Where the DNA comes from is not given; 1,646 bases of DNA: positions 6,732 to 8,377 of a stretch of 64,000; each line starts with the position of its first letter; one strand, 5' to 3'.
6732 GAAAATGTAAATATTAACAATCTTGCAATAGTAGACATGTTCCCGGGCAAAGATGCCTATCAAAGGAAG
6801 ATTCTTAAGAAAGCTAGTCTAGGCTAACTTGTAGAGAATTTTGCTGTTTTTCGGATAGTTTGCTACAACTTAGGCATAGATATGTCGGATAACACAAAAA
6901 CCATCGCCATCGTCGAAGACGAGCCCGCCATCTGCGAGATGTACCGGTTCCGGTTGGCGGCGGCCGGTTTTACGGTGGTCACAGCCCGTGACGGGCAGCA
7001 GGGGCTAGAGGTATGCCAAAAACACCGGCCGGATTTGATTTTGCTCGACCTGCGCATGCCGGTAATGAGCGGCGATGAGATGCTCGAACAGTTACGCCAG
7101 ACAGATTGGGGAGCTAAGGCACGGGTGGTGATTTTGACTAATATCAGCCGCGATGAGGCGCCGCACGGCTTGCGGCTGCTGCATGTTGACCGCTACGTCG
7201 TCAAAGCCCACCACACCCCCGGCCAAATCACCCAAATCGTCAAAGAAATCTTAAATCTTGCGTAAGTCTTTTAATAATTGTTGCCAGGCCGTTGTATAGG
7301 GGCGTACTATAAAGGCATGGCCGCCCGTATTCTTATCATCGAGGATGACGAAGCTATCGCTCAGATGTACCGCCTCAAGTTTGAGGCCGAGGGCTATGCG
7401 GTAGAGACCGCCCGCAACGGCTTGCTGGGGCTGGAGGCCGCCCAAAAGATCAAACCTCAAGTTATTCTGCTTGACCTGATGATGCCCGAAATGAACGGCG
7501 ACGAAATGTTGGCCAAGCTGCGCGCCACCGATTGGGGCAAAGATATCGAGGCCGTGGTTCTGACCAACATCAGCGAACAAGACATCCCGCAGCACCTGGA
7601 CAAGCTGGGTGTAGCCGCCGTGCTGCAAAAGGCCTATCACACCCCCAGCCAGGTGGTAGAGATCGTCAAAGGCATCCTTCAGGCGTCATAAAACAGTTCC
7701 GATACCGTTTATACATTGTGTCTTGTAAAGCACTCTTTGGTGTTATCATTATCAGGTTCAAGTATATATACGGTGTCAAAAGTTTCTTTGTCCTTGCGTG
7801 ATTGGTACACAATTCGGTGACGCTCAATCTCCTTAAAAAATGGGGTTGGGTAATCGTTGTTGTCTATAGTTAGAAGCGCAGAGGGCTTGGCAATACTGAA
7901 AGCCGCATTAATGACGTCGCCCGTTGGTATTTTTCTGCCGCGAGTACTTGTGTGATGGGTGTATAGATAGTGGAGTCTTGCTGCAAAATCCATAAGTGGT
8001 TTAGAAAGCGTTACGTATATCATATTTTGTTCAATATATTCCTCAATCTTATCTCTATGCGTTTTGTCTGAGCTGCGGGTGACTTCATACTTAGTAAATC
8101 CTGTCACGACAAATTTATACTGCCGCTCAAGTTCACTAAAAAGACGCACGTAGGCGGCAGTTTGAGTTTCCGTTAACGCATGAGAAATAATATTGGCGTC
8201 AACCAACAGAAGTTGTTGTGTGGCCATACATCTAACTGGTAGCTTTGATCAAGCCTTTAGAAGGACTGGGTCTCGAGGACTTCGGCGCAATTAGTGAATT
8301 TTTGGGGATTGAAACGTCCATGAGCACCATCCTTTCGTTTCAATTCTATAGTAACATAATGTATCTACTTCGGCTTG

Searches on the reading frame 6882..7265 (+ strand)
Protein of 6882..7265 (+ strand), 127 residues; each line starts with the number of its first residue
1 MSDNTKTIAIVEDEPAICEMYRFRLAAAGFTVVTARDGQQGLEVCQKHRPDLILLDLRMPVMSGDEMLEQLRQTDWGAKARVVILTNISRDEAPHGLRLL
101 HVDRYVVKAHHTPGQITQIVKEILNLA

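Call 3: search_protein_families(library=pfam, proteins=[window:6882-7265:+], max_evalue=1)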
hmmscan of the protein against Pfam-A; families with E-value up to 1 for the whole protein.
window:6882-7265:+ (127 aa): 2 families
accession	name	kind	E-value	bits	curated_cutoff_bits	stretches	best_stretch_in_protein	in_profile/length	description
PF00072.30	Response_reg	-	1e-20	74.4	30.2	1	8-117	1-107/111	Response regulator receiver domain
PF23198.2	PDE8A_N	-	0.0012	19.2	29.6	1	26-101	31-108/147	PDE8A-like, N-terminal domain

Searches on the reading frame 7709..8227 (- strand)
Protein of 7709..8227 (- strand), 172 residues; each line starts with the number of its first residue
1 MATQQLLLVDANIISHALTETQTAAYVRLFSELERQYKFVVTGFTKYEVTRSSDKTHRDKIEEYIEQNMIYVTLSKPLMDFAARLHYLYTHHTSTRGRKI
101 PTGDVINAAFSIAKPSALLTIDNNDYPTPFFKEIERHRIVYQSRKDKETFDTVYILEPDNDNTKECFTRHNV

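Call 3: search_protein_families(library=pfam, proteins=[window:7709-8227:-], max_evalue=1)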
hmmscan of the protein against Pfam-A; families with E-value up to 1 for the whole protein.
window:7709-8227:- (172 aa): 1 family
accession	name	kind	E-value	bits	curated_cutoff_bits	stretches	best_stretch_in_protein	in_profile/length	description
PF01850.27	PIN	-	0.089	13.8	23.6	1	8-122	2-111/120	PIN domain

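Call 4: search_protein_families(library=ncbifam, proteins=[window:7709-8227:-], max_evalue=1)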
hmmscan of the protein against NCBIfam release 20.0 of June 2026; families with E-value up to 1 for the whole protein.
window:7709-8227:- (172 aa): 1 family
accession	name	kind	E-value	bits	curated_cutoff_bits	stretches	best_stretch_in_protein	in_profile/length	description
NF047959.1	TA_toxin_VapC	equivalog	0.00022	21.3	80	1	8-123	2-114/125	type II toxin-antitoxin system VapC family toxin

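Call 5: search_protein_families(library=padloc, proteins=[window:7709-8227:-], max_evalue=1)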
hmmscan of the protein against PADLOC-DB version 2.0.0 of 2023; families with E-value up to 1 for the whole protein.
window:7709-8227:- (172 aa): 1 family
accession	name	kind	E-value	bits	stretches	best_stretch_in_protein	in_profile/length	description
PDLC04418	PDC-M11A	-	0.0054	13.7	1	12-73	189-248/444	-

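Call 6: search_protein_families(library=phrogs, proteins=[window:7709-8227:-], max_evalue=1)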
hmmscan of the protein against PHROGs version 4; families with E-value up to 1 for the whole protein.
window:7709-8227:- (172 aa): 3 families
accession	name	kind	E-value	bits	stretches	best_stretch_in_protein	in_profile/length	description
phrog_13721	-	unknown function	0.0016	19.8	1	7-124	4-121/136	-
phrog_9972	-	unknown function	0.036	15.4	1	8-124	3-111/124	-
phrog_23511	-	unknown function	0.042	14.8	1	25-69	51-94/210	-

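Call 108: search_solved_structures(query=window:7709-8227:-, max_evalue=0.1)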
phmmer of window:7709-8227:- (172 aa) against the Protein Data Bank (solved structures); distinct sequences matched with E-value up to 0.1: 1.
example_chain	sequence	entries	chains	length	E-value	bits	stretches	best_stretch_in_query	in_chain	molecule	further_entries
9h8b_Au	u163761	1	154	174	0.043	17.1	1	63-154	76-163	CanX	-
